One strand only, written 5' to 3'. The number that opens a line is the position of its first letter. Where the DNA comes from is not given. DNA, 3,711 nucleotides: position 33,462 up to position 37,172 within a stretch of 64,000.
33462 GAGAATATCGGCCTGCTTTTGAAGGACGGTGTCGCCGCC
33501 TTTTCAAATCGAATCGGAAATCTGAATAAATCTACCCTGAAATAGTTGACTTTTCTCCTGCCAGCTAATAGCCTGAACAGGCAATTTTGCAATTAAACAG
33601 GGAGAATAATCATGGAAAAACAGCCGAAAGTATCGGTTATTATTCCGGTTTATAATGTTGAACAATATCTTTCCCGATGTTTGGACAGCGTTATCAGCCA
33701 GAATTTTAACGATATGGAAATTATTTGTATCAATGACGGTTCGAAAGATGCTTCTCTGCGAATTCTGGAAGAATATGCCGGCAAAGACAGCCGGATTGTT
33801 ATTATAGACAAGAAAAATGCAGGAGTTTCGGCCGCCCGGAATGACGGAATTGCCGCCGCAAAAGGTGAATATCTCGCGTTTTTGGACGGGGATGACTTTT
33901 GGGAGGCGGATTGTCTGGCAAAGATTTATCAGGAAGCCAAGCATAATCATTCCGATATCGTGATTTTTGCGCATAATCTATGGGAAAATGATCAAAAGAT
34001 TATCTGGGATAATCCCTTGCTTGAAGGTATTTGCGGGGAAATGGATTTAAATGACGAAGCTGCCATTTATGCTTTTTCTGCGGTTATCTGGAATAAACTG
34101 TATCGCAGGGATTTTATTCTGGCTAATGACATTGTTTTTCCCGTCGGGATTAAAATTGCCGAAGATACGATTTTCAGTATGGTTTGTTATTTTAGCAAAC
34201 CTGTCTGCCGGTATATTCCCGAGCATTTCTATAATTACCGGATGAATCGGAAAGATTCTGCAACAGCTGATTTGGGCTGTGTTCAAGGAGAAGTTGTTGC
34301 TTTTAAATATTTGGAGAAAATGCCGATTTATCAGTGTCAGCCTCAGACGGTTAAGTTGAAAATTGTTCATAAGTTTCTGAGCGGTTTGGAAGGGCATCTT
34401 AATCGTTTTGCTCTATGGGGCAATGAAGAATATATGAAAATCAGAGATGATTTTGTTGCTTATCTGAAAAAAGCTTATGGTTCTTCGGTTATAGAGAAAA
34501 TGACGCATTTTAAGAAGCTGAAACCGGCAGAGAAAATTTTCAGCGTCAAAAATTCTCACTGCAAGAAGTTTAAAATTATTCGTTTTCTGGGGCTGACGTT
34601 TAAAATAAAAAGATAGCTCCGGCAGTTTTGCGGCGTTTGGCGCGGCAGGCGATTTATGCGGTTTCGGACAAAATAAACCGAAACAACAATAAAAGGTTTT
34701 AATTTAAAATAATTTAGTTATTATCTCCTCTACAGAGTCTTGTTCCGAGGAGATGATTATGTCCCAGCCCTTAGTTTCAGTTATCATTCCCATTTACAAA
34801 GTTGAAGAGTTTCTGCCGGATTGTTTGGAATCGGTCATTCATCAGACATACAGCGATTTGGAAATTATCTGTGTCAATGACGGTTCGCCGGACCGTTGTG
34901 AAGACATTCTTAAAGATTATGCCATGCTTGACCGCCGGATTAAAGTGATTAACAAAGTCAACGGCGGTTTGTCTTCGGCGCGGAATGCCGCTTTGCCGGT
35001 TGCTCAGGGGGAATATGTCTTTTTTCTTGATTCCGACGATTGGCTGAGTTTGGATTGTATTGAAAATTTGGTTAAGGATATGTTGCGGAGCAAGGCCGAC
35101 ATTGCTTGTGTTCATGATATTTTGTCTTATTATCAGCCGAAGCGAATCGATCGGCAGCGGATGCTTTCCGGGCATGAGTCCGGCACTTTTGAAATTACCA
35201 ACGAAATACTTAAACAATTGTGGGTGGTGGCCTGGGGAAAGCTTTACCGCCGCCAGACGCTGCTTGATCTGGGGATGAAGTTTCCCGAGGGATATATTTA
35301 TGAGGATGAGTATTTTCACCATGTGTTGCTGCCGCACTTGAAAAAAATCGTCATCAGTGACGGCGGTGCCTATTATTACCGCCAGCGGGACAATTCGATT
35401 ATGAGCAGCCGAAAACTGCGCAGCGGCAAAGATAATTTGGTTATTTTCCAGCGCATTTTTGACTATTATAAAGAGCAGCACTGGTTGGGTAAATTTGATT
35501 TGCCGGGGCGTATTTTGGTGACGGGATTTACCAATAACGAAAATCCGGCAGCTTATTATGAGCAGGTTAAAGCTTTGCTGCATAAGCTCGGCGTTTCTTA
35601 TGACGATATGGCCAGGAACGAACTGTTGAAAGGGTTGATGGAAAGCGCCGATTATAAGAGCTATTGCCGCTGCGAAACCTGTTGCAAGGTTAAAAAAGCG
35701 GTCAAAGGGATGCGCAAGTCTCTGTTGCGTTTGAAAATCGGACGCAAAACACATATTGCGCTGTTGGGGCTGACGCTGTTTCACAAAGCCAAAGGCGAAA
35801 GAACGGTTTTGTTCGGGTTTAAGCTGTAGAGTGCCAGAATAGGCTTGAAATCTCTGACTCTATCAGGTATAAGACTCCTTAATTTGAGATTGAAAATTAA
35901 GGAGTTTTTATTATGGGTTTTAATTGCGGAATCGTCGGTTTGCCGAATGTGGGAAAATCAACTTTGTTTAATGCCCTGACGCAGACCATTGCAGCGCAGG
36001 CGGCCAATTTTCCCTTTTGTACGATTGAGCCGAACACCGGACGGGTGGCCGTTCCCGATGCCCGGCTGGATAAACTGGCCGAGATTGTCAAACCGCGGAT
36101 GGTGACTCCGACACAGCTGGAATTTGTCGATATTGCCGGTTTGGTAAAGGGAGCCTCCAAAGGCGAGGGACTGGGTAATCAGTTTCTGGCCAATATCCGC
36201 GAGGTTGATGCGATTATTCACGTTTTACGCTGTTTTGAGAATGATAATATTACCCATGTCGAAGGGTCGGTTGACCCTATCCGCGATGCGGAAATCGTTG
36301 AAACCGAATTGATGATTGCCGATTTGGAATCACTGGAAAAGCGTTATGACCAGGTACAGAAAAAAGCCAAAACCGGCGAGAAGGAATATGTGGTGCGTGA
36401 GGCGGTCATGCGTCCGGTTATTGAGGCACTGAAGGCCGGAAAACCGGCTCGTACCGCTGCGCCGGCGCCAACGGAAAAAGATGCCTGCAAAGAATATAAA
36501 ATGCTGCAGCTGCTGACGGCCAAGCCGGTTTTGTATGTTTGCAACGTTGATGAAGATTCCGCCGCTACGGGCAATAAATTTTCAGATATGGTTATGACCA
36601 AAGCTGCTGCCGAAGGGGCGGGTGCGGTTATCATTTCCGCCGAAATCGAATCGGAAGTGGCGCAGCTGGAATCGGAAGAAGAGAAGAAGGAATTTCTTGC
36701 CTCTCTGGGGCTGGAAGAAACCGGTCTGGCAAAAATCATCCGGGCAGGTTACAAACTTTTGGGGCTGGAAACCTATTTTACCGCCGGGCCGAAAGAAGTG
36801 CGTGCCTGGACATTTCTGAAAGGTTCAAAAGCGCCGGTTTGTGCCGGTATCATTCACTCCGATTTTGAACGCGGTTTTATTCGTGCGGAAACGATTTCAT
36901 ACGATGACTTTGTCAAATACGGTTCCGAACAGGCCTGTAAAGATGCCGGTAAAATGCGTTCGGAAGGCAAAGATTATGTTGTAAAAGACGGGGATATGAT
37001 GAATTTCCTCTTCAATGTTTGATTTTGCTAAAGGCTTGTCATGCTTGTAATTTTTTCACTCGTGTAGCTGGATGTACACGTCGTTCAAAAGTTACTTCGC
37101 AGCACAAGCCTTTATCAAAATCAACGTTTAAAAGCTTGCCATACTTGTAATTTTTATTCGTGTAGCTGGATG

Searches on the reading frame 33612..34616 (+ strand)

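Call 18: search_protein_families(library=pfam, proteins=[window:33612-34616:+], max_evalue=0.00001)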
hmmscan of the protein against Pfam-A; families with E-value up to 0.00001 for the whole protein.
window:33612-34616:+ (334 aa): 3 families
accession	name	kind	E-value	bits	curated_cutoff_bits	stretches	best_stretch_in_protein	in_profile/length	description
PF00535.33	Glycos_transf_2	-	1.5e-37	129.6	23.3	1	8-166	1-161/168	Glycosyl transferase family 2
PF10111.15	Glyco_tranf_2_2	-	3.6e-13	50.1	27.3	1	8-107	1-104/276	Glycosyltransferase like family 2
PF13641.12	Glyco_tranf_2_3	-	1.3e-12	48.7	27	1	5-117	1-119/230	Glycosyltransferase like family 2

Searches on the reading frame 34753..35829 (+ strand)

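Call 9: search_protein_families(library=pfam, proteins=[window:34753-35829:+], max_evalue=0.00001)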
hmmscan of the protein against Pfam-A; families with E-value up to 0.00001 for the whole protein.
window:34753-35829:+ (358 aa): 3 families
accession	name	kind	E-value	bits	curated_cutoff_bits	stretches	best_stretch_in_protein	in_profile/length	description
PF00535.33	Glycos_transf_2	-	8.5e-38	130.3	23.3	1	9-155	1-148/168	Glycosyl transferase family 2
PF10111.15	Glyco_tranf_2_2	-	6.6e-11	42.7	27.3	1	9-126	1-126/276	Glycosyltransferase like family 2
PF13641.12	Glyco_tranf_2_3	-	7.2e-10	39.7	27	1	6-187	2-188/230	Glycosyltransferase like family 2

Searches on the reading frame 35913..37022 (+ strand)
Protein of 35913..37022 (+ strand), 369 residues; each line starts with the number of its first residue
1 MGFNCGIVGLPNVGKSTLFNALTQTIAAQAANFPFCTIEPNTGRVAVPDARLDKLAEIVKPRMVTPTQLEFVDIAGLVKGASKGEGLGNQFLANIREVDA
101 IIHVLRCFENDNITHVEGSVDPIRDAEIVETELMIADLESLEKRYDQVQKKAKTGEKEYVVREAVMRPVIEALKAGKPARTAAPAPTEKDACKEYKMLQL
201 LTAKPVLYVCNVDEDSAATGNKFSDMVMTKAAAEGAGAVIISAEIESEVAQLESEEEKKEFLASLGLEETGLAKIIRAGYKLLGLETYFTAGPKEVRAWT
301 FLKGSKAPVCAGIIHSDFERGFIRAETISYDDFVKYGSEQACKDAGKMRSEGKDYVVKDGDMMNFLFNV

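Call 9: search_protein_families(library=pfam, proteins=[window:35913-37022:+], max_evalue=0.00001)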
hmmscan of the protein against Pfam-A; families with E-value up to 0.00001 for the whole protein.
window:35913-37022:+ (369 aa): 3 families
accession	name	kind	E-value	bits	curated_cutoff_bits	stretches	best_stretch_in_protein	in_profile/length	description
PF06071.19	YchF-GTPase_C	-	2.8e-39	133.5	27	1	285-368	1-84/84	Protein of unknown function (DUF933)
PF01926.29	MMR_HSR1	-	2.6e-23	82.7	21.9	1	5-117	2-93/113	50S ribosome-binding GTPase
PF02421.24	FeoB_N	-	9.7e-08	32.1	27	1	5-48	3-45/156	Ferrous iron transport protein B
